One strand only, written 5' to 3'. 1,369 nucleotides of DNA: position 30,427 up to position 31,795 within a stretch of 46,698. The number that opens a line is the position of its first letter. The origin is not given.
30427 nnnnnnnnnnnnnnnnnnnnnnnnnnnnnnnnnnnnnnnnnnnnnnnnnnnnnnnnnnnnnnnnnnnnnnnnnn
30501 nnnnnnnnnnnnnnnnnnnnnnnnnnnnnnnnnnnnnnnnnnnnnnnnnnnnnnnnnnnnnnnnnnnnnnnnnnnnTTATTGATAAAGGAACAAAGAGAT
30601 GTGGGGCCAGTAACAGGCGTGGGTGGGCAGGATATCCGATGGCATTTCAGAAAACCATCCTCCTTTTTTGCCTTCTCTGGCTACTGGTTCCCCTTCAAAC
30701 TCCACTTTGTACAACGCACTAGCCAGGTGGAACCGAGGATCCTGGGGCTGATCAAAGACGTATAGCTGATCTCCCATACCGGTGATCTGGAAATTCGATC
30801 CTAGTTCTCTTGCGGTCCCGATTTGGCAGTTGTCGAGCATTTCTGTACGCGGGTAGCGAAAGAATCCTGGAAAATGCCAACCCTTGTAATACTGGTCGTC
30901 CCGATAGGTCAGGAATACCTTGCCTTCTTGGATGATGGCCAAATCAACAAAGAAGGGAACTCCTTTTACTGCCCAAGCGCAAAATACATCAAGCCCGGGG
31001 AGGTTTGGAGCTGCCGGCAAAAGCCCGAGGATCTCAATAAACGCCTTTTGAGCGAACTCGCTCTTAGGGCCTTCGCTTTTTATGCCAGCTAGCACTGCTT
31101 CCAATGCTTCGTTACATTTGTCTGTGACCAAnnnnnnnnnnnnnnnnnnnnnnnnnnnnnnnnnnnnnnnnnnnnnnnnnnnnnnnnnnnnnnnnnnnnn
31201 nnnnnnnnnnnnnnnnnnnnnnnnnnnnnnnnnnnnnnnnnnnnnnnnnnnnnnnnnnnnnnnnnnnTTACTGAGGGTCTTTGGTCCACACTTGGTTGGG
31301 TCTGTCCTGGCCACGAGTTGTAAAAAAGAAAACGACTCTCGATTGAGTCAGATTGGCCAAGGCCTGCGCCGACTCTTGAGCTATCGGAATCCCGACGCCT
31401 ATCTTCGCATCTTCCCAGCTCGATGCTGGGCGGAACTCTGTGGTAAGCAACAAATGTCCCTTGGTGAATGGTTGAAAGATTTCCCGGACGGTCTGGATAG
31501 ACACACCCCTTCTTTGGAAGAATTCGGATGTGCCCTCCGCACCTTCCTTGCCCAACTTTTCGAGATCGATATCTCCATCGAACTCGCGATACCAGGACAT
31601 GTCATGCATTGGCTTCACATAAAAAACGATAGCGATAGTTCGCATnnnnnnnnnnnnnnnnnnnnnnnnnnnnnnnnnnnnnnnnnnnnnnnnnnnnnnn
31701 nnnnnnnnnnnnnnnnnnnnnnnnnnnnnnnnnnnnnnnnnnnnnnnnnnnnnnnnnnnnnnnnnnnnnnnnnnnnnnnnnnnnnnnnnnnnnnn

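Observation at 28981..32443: Single-repeat EvaA-like 2,3-dehydratase next to two degenerate Nudix-fold paralogues and a Gfo/Idh/MocA reductase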

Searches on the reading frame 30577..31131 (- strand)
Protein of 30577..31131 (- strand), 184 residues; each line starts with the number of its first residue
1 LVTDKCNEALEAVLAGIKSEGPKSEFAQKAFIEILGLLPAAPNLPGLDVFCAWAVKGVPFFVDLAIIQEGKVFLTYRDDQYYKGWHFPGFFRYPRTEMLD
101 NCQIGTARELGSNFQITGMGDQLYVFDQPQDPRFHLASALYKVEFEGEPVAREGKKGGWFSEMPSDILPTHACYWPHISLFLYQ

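Call 3: search_protein_families(library=pfam, proteins=[window:30577-31131:-], max_evalue=0.1)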
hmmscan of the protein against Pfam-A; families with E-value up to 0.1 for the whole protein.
window:30577-31131:- (184 aa): 0 families

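Call 4: search_protein_families(library=ncbifam, proteins=[window:30577-31131:-], max_evalue=0.1)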
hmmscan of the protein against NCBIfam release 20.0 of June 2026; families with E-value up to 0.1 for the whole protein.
window:30577-31131:- (184 aa): 1 family
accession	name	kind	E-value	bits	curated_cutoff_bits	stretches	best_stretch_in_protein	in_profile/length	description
NF008044.0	PRK10776.1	equivalog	0.0013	18.6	148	1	69-162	15-107/130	8-oxo-dGTP diphosphatase MutT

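Call 10: search_solved_structures(query=window:30577-31131:-, max_evalue=10, show_alignments=2)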
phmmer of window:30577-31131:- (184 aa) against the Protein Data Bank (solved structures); distinct sequences matched with E-value up to 10: 3.
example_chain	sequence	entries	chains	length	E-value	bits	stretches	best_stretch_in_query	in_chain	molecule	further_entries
4v14_A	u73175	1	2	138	3.4e-05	26.9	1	69-160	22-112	MUTATOR MUTT PROTEIN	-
1mut_A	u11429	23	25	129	0.023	17.7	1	69-162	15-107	NUCLEOSIDE TRIPHOSPHATE PYROPHOSPHOHYDROLASE | Mutator mutT protein | 7,8-dihydro-8-oxoguanine-triphosphatase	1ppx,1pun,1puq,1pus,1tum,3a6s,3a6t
7syc_A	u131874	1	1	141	0.03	17.3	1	67-164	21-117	7,8-dihydro-8-oxoguanine-triphosphatase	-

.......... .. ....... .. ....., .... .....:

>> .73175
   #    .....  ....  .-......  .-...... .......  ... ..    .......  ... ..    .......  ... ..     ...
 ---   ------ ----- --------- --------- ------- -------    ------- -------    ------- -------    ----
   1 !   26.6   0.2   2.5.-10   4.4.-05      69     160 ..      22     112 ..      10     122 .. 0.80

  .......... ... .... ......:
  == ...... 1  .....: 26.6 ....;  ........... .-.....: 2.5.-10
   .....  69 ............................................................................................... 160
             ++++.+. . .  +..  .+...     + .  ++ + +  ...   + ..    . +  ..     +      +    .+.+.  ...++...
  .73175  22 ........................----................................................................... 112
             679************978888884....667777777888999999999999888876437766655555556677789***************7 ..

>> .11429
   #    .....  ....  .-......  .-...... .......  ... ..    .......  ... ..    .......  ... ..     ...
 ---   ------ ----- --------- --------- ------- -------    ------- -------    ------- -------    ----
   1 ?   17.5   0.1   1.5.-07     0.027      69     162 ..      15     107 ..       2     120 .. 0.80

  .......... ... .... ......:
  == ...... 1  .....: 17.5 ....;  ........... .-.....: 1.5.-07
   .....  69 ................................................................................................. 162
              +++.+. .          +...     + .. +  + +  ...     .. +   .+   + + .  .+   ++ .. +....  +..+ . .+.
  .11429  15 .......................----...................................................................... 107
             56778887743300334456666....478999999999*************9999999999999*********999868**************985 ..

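Call 14: find_homologous_proteins(query=window:30577-31131:-)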
Query window:30577-31131:- (184 aa): 4 proteins with E <= 0.001 among 231 candidates.
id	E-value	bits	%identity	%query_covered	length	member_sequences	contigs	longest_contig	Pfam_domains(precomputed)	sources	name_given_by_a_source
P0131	3.6e-125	433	100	100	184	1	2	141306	-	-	-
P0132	9.6e-80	285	70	95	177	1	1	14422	-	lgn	-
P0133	4.5e-72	260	67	95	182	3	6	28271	-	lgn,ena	-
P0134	3.8e-64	234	59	97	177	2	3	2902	-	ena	-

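Call 24: find_encoding_contigs(protein=P0133, flank=10000, max_places=2)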
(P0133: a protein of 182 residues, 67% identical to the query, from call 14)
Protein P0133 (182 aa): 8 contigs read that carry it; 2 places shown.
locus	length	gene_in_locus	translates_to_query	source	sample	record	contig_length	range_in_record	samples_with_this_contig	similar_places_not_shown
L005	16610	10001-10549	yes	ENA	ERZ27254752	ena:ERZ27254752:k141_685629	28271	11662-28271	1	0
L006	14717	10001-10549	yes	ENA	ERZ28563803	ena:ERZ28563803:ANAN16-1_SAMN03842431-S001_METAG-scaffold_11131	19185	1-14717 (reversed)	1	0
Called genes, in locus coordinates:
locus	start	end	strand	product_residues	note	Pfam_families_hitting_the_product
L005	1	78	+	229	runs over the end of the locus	PF04989:RMNT_CmcI, PF13578:Methyltransf_24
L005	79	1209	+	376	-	PF00535:Glycos_transf_2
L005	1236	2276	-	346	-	PF04055:Radical_SAM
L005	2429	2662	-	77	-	-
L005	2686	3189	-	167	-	-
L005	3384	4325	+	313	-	PF00724:Oxidored_FMN, PF01207:Dus (weak)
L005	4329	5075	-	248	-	PF00106:adh_short, PF01370:Epimerase (weak), PF13561:adh_short_C2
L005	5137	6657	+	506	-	-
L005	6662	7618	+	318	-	-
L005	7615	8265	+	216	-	PF05050:Methyltransf_21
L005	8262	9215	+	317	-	-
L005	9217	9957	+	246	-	PF03559:Hexose_dehydrat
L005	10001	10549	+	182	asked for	-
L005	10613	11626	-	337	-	PF01408:GFO_IDH_MocA, PF02894:GFO_IDH_MocA_C, PF22725:GFO_IDH_MocA_C3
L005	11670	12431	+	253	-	PF00483:NTP_transferase, PF12804:NTP_transf_3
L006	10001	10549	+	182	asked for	-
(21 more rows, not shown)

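Call 25: find_encoding_contigs(protein=P0132, flank=10000, max_places=2)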
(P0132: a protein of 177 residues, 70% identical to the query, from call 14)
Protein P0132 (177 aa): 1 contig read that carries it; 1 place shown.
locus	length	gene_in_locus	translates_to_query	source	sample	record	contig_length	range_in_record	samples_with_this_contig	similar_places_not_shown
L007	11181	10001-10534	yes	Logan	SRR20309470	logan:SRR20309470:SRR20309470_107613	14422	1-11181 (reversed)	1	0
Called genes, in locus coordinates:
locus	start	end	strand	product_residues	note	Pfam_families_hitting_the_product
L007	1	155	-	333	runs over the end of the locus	PF01408:GFO_IDH_MocA, PF22725:GFO_IDH_MocA_C3, PF02894:GFO_IDH_MocA_C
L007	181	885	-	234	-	PF02348:CTP_transf_3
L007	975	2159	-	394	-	-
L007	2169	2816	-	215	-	PF07685:GATase_3 (faint), PF00117:GATase, PF01174:SNO (faint)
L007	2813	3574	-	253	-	PF00977:His_biosynth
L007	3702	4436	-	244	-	PF05711:TylF, PF13578:Methyltransf_24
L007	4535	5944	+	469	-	-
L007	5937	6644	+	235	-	PF05050:Methyltransf_21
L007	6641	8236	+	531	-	PF05050:Methyltransf_21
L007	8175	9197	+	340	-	PF01501:Glyco_transf_8 (faint)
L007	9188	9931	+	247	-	PF03559:Hexose_dehydrat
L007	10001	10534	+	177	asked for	-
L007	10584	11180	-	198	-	?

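Call 40: search_protein_representatives(alignment_id=A1)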
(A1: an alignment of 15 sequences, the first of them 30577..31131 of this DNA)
Query: 15 sequences, 171 profile positions. Proteins with E-value up to 0.001 (for the whole library): 1312; up to 1e-10: 231; up to 1e-30: 16. The best 150 are listed.
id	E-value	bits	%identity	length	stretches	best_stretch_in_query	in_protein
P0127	7.2e-71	253.7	-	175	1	4-169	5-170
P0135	8.3e-57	207.9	-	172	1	4-169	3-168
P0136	6.7e-52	191.9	-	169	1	6-169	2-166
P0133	2.3e-49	183.7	-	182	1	3-170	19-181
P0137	1.6e-46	174.4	-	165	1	5-163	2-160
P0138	1.3e-44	168.2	-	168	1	6-169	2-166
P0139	4.7e-43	163.1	-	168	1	5-170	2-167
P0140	1.0e-41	158.7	-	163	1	5-168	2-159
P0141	7.5e-38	146.2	-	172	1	5-168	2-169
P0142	2.1e-35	138.2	-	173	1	6-170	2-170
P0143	7.2e-35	136.5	-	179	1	4-166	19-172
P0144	1.0e-34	136.0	-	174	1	4-169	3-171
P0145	1.2e-32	129.2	-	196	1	3-169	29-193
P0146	1.6e-32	128.8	-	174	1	5-169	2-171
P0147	1.6e-32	128.8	-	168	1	5-169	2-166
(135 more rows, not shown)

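Call 42: predict_structure(alignment_id=A1)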
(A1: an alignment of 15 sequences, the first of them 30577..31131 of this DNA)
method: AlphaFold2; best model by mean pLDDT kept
length: 184 residues; sequences in the alignment: 15
mean_pLDDT: 76.6   pTM: 0.62
mean pLDDT of the five models: 76.6, 76.6, 75.6, 70.8, 69.5
residues with pLDDT >= 90: 40; 70-90: 99; 50-70: 23; < 50: 22
segments of 3 or more residues with pLDDT < 50: 38-58
pLDDT, mean of each block of 10 residues (from residue 1): 67 79 71 55 40 46 88 90 87 82 87 91 79 67 91 90 87 84 71
secondary structure, 60 per line:
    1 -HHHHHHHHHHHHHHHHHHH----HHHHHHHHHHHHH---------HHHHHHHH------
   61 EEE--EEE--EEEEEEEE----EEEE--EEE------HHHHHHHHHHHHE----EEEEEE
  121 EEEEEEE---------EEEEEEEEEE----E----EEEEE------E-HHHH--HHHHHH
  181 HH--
elements in order: H2-20 H25-37 H47-54 E61-63 E66-68 E71-78 E83-86 E89-91 H98-109 E115-127 E137-146 E156-160 H169-172 H175-182

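Call 46: search_protein_families(library=pfam, alignment_id=A3, max_evalue=0.01)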
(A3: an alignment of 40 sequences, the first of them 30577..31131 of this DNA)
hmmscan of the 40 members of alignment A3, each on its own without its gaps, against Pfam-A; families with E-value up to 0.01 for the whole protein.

A. member 1, window:30577-31131:- (184 aa): 0 families

B. families by the number of members that match (of 40 scanned): 3 families
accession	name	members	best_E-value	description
PF00293.34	NUDIX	30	6.9e-11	NUDIX domain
PF14815.12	NUDIX_4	3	0.0021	NUDIX domain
PF00581.25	Rhodanese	1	0.0037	Rhodanese-like domain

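Call 47: fold_search(model_id=the predicted structure, library=pdb)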
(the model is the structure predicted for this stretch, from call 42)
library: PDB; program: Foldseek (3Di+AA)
matches with E <= 10: 546; with E <= 0.001: 33
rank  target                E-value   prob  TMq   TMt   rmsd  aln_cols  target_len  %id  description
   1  4dyw_A                5.7e-05  1.00  0.49  0.67   3.8       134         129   22  Crystal structure of MutT NUDIX hydrolase from Burkholderia pseudomallei (released 2012-04-11)
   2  2rrk_MODEL_1_A        1.1e-04  1.00  0.49  0.62   3.9       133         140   20  Solution structure of the E. coli ORF135 protein (released 2012-01-18)
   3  7syc                  1.1e-04  1.00  0.44  0.62   3.2       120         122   22  Crystal Structure of Nucleoside triphosphate pyrophosphohydrolase from Klebsiella pneumoniae subsp. pneumoniae (released 2021-12-08)
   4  3eeu_A                1.5e-04  1.00  0.52  0.68   3.3       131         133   17  Structure of the RNA pyrophosphohydrolase BdRppH in complex with Holmium (released 2009-03-24)
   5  3a6v_A                2.0e-04  1.00  0.47  0.65   3.8       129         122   19  Crystal structure of the MutT protein in MN(II) bound holo form (released 2009-10-27)
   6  3a6v_B                2.3e-04  1.00  0.46  0.65   3.6       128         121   19  Crystal structure of the MutT protein in MN(II) bound holo form (released 2009-10-27)
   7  4n1u_A                2.5e-04  1.00  0.46  0.54   4.3       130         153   18  Structure of human MTH1 in complex with TH588 (released 2014-04-16)
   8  3r03_A                2.7e-04  1.00  0.46  0.61   3.8       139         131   23  The crystal structure of NUDIX hydrolase from Rhodospirillum rubrum (released 2011-05-11)
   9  3ffu_B                2.8e-04  1.00  0.49  0.64   3.6       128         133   17  Structure of the RNA pyrophosphohydrolase BdRppH in complex with GTP and magnesium (released 2009-03-24)
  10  8a34_A                2.8e-04  1.00  0.48  0.54   4.3       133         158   18  MTH1 in complex with TH013071 (released 2023-09-27)
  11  3ees_A                3.0e-04  1.00  0.52  0.70   3.1       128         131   16  Structure of the RNA pyrophosphohydrolase BdRppH (released 2009-03-24)
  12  3ffu_A                3.2e-04  1.00  0.53  0.69   3.0       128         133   17  Structure of the RNA pyrophosphohydrolase BdRppH in complex with GTP and magnesium (released 2009-03-24)
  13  3a6s_A                3.2e-04  1.00  0.47  0.64   3.9       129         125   19  Crystal structure of the MutT protein (released 2009-10-27)
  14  3a6t_A                3.6e-04  1.00  0.48  0.66   3.6       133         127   20  Crystal structure of MutT-8-OXO-DGMP complex (released 2009-10-27)
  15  3q93_A                3.6e-04  1.00  0.47  0.55   4.3       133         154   18  Crystal Structure of Human 8-oxo-dGTPase (MTH1) (released 2011-03-02)
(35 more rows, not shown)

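Call 48: search_solved_structures(query=A3, max_evalue=1, show_alignments=3)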
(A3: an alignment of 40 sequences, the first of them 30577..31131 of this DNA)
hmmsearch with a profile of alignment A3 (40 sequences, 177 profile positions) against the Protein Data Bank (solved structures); distinct sequences matched with E-value up to 1: 101 (the best 60 are shown).
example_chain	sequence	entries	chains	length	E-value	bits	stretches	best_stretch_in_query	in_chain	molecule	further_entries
2fml_A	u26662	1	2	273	1.4e-10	44.3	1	43-162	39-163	MutT/nudix family protein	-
4v14_A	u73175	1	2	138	4.7e-09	39.3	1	50-143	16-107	MUTATOR MUTT PROTEIN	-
2yyh_A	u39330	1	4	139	3.4e-08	36.5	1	53-165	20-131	8-OXO-dGTPase domain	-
4hvy_A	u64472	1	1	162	3.9e-07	33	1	48-174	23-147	Nucleoside diphosphate-linked moiety X motif 18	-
2i8t_A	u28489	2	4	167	1e-06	31.6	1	31-126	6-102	GDP-mannose mannosyl hydrolase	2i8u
3o8s_A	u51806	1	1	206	1.2e-06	31.5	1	48-157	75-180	ADP-ribose pyrophosphatase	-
1rya_A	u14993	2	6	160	1.4e-06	31.2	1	31-124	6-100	GDP-mannose mannosyl hydrolase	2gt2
2gt4_A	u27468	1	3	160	1.5e-06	31.2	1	31-126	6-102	GDP-mannose mannosyl hydrolase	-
2b06_A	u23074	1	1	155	2e-06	30.7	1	45-115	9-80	MutT/nudix family protein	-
3gg6_A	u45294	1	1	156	2.9e-06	30.2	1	46-174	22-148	Nucleoside diphosphate-linked moiety X motif 18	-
7syc_A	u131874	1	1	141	4.5e-06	29.5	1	42-135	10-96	7,8-dihydro-8-oxoguanine-triphosphatase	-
4kyx_A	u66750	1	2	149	4.9e-06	29.4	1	43-166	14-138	ADP-ribose pyrophosphatase MutT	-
5bs6_A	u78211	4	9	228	3.6e-05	26.6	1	45-175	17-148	transcriptional regulator AraR | transcriptional factor AraR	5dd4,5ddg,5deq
1mut_A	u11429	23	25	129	3.8e-05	26.5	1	45-125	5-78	NUCLEOSIDE TRIPHOSPHATE PYROPHOSPHOHYDROLASE | Mutator mutT protein | 7,8-dihydro-8-oxoguanine-triphosphatase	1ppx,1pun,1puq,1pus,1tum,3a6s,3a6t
3hhj_A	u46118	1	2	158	6.1e-05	25.9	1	44-108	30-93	Mutator mutT protein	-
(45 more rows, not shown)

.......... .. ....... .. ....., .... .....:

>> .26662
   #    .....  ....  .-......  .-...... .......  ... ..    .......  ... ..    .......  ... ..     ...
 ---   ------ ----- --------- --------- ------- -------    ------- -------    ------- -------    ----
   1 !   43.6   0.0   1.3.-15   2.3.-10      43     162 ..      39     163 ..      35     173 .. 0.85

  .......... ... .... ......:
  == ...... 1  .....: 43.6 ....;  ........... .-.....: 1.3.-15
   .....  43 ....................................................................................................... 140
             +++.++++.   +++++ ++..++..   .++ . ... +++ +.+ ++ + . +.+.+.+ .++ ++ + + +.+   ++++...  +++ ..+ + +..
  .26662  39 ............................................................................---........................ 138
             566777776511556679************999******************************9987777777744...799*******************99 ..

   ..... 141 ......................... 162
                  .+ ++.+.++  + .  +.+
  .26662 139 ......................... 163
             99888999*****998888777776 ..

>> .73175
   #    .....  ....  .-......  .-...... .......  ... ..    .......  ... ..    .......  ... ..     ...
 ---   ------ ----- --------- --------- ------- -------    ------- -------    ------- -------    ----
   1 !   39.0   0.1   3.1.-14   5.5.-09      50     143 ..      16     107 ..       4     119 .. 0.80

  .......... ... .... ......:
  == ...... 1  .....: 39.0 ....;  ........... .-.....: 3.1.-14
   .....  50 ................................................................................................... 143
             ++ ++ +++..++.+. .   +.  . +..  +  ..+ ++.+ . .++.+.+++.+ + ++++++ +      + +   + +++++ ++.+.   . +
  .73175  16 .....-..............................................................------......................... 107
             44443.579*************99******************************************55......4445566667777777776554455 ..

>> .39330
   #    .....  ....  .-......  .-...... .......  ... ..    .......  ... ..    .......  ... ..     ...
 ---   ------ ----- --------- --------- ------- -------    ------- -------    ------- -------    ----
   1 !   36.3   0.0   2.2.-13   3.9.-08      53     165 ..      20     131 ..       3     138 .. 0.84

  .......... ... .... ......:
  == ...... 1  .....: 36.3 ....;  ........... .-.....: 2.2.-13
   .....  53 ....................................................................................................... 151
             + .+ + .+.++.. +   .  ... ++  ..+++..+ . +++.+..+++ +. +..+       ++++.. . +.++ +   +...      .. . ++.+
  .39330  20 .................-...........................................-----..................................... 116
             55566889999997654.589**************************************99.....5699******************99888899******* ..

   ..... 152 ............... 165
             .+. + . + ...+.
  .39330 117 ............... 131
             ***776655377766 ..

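Call 65: search_solved_structures(query=A3, max_evalue=0.00001, show_alignments=5)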
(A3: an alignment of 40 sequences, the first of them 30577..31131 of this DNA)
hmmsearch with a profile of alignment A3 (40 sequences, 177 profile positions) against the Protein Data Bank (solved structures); distinct sequences matched with E-value up to 0.00001: 12.
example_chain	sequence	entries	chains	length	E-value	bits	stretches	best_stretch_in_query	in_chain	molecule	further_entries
2fml_A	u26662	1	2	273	1.4e-10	44.3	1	43-162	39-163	MutT/nudix family protein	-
4v14_A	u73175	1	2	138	4.7e-09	39.3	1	50-143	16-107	MUTATOR MUTT PROTEIN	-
2yyh_A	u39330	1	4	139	3.4e-08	36.5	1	53-165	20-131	8-OXO-dGTPase domain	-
4hvy_A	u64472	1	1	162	3.9e-07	33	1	48-174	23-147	Nucleoside diphosphate-linked moiety X motif 18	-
2i8t_A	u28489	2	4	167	1e-06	31.6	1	31-126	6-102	GDP-mannose mannosyl hydrolase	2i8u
3o8s_A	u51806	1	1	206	1.2e-06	31.5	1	48-157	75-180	ADP-ribose pyrophosphatase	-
1rya_A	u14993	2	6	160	1.4e-06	31.2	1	31-124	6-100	GDP-mannose mannosyl hydrolase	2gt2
2gt4_A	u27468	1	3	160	1.5e-06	31.2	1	31-126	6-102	GDP-mannose mannosyl hydrolase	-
2b06_A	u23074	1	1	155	2e-06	30.7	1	45-115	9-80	MutT/nudix family protein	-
3gg6_A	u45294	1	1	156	2.9e-06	30.2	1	46-174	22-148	Nucleoside diphosphate-linked moiety X motif 18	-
7syc_A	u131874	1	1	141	4.5e-06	29.5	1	42-135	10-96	7,8-dihydro-8-oxoguanine-triphosphatase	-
4kyx_A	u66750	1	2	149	4.9e-06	29.4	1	43-166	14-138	ADP-ribose pyrophosphatase MutT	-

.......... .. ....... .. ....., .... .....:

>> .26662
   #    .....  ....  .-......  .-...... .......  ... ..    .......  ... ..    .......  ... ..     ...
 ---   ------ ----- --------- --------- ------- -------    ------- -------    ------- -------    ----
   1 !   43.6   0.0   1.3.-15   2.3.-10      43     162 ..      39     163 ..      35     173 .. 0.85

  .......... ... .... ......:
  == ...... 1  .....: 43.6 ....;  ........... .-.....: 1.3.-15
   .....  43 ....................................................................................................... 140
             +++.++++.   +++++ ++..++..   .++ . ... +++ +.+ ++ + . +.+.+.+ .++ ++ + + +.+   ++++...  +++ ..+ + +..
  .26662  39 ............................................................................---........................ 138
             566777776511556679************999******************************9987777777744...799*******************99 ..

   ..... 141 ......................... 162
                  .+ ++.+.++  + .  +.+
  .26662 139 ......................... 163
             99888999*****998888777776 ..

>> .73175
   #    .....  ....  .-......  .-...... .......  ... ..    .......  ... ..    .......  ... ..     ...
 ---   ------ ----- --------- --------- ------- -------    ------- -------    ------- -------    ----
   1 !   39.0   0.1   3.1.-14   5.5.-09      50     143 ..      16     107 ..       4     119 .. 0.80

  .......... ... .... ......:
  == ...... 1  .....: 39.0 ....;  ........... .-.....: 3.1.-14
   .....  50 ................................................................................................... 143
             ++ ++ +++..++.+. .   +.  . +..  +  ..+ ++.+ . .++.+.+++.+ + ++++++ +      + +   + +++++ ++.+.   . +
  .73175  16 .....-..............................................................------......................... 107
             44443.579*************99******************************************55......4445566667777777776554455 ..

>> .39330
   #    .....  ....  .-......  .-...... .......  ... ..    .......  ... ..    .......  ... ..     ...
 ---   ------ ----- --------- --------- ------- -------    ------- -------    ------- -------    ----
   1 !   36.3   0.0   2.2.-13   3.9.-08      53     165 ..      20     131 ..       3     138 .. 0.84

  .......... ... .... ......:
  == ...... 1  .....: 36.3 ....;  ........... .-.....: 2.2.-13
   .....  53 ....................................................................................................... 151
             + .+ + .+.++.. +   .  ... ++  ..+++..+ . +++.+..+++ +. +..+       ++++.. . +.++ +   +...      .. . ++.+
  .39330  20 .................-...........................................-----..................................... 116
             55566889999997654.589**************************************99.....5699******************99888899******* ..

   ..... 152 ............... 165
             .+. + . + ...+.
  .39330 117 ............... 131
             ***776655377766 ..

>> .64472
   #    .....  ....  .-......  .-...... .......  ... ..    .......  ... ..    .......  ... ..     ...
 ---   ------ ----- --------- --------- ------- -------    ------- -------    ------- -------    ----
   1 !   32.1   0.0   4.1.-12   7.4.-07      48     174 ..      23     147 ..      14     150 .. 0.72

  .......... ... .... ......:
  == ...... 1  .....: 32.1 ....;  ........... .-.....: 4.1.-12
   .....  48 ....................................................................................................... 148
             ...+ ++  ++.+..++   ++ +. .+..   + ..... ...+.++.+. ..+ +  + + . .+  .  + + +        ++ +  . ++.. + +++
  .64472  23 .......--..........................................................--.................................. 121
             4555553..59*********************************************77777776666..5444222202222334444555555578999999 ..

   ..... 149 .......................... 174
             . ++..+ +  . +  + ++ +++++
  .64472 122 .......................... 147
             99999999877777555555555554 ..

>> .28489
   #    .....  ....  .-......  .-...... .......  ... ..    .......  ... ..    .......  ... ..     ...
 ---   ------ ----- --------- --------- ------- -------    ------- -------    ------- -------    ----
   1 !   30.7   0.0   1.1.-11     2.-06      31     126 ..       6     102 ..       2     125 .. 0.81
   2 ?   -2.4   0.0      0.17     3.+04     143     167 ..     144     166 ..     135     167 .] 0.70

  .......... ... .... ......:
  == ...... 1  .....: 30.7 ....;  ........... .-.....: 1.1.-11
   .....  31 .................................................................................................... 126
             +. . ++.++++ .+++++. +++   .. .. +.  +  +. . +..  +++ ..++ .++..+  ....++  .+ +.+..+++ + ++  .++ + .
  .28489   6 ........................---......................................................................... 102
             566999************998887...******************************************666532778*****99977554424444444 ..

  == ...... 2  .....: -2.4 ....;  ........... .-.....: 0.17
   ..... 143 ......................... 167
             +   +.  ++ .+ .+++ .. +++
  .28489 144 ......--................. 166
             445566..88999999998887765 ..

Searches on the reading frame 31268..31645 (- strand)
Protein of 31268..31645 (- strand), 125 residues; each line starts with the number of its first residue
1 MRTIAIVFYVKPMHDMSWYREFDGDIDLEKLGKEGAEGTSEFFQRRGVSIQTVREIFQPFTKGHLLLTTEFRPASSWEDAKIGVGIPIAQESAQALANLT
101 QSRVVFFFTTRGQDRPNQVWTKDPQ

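Call 38: search_protein_families(library=pfam, proteins=[window:31268-31645:-], max_evalue=1)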
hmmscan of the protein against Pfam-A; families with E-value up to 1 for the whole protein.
window:31268-31645:- (125 aa): 0 families

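Call 39: search_solved_structures(query=window:31268-31645:-, max_evalue=10)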
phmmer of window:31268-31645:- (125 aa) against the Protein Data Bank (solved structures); distinct sequences matched with E-value up to 10: 2.
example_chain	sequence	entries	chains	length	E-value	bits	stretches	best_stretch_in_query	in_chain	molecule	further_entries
4otp_A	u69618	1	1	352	0.31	14.1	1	15-61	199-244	Serine/threonine-protein kinase RIO1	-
6g5i_z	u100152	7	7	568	0.51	13.4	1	15-61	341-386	Serine/threonine-protein kinase RIO1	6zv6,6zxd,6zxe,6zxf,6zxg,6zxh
